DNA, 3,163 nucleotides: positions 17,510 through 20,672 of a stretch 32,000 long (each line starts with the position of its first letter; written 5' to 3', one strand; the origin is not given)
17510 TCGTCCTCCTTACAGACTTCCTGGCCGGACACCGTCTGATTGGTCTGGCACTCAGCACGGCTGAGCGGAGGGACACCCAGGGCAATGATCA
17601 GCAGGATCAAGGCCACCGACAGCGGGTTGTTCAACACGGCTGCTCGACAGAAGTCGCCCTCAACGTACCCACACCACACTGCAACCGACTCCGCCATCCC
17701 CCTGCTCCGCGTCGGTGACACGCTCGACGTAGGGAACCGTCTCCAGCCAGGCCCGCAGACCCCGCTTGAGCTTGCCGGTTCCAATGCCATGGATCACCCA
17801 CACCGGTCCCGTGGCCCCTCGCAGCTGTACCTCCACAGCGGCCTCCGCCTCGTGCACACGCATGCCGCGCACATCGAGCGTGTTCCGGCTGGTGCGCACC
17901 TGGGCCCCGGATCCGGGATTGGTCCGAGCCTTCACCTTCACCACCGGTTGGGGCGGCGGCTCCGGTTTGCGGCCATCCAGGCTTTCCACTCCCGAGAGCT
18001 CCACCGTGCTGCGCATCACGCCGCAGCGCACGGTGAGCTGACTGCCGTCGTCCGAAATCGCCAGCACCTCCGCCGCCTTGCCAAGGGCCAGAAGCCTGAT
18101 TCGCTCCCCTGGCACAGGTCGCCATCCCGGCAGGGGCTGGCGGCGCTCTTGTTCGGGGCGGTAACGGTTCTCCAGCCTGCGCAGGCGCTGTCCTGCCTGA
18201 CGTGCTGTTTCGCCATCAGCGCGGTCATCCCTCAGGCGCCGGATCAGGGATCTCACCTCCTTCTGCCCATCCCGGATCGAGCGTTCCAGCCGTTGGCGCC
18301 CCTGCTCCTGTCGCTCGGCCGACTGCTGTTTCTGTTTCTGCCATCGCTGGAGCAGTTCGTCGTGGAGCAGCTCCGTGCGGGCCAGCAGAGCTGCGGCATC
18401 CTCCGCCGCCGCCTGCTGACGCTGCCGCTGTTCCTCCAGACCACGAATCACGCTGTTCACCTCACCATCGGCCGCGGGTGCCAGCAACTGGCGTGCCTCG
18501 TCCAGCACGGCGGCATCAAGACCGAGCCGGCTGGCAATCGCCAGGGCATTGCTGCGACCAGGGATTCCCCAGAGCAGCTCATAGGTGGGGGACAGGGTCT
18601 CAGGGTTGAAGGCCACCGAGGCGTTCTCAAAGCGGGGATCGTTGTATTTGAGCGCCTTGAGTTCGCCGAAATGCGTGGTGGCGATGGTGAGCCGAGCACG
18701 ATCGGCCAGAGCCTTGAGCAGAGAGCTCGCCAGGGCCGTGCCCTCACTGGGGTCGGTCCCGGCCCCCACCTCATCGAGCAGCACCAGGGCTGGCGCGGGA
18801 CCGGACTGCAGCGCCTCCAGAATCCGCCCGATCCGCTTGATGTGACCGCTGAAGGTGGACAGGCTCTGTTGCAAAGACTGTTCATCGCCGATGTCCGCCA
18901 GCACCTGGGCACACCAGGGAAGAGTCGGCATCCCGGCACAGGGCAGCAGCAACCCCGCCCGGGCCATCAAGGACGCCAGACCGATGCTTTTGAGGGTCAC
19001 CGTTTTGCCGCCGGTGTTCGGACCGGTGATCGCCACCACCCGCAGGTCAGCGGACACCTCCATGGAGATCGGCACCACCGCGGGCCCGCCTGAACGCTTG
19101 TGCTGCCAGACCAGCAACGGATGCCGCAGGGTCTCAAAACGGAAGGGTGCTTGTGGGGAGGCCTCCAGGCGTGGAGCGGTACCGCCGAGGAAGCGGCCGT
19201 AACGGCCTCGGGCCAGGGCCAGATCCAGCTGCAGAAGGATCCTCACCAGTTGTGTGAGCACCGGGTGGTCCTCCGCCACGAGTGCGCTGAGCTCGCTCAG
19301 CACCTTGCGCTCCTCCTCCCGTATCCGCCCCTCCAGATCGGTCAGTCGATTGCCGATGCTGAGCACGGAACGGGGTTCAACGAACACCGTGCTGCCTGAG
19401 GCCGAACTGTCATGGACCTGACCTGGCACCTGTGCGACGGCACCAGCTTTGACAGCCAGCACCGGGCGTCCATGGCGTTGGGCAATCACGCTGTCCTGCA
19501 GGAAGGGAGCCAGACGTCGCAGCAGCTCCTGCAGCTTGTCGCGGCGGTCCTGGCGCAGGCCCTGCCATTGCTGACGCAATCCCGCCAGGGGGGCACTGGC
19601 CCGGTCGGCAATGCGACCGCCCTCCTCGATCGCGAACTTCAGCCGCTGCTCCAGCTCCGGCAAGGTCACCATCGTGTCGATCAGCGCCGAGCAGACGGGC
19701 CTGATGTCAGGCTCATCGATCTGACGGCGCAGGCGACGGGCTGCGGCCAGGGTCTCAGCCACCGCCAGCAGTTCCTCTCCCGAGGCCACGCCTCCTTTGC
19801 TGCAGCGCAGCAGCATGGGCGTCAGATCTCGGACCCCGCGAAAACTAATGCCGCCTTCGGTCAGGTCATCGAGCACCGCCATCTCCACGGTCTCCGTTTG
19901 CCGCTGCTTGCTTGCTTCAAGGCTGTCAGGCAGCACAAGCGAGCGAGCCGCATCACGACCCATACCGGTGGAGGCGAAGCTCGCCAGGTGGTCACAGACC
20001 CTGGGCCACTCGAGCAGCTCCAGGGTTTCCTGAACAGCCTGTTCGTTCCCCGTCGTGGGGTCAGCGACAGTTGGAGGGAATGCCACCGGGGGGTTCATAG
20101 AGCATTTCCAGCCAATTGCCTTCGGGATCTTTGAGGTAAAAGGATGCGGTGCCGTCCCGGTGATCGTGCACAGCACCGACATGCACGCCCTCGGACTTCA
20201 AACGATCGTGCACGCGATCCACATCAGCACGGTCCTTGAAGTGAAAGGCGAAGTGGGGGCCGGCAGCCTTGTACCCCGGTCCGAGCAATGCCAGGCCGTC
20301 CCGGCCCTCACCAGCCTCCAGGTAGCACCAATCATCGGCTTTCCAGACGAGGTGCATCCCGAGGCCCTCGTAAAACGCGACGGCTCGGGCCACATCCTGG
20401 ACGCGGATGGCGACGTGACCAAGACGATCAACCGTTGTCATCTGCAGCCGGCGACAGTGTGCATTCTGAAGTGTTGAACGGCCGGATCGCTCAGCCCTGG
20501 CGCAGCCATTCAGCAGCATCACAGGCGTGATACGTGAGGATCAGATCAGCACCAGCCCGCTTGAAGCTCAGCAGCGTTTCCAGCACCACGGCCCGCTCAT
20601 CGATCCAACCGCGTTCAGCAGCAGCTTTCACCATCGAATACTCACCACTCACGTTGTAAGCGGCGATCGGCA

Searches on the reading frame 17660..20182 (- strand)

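Call 82: search_protein_families(library=pfam, proteins=[window:17660-20182:-], max_evalue=0.00001)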
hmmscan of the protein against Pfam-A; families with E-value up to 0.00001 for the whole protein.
window:17660-20182:- (840 aa): 3 families
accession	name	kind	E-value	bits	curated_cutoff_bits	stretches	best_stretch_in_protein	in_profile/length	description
PF00488.27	MutS_V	-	1.5e-26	94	30.2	1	384-567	2-184/188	MutS domain V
PF01713.27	Smr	-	2.7e-15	56.7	25.7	1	769-840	1-77/77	Smr domain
PF20297.4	MSSS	-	6.9e-08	32.5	26.8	1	691-730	1-40/42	MutS2 and Smr-associated SH3 domain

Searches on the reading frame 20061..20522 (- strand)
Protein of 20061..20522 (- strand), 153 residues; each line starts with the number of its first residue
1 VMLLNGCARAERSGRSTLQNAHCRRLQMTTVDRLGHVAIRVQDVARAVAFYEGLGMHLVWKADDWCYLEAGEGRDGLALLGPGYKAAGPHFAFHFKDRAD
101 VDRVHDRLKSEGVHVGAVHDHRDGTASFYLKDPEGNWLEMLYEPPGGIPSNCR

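Call 82: search_protein_families(library=pfam, proteins=[window:20061-20522:-], max_evalue=0.00001)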
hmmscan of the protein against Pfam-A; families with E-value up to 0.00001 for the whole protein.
window:20061-20522:- (153 aa): 1 family
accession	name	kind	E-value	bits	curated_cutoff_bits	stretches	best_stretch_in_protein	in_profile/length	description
PF00903.31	Glyoxalase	-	4.6e-20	72.6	20.6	1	33-140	1-121/121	Glyoxalase/Bleomycin resistance protein/Dioxygenase superfamily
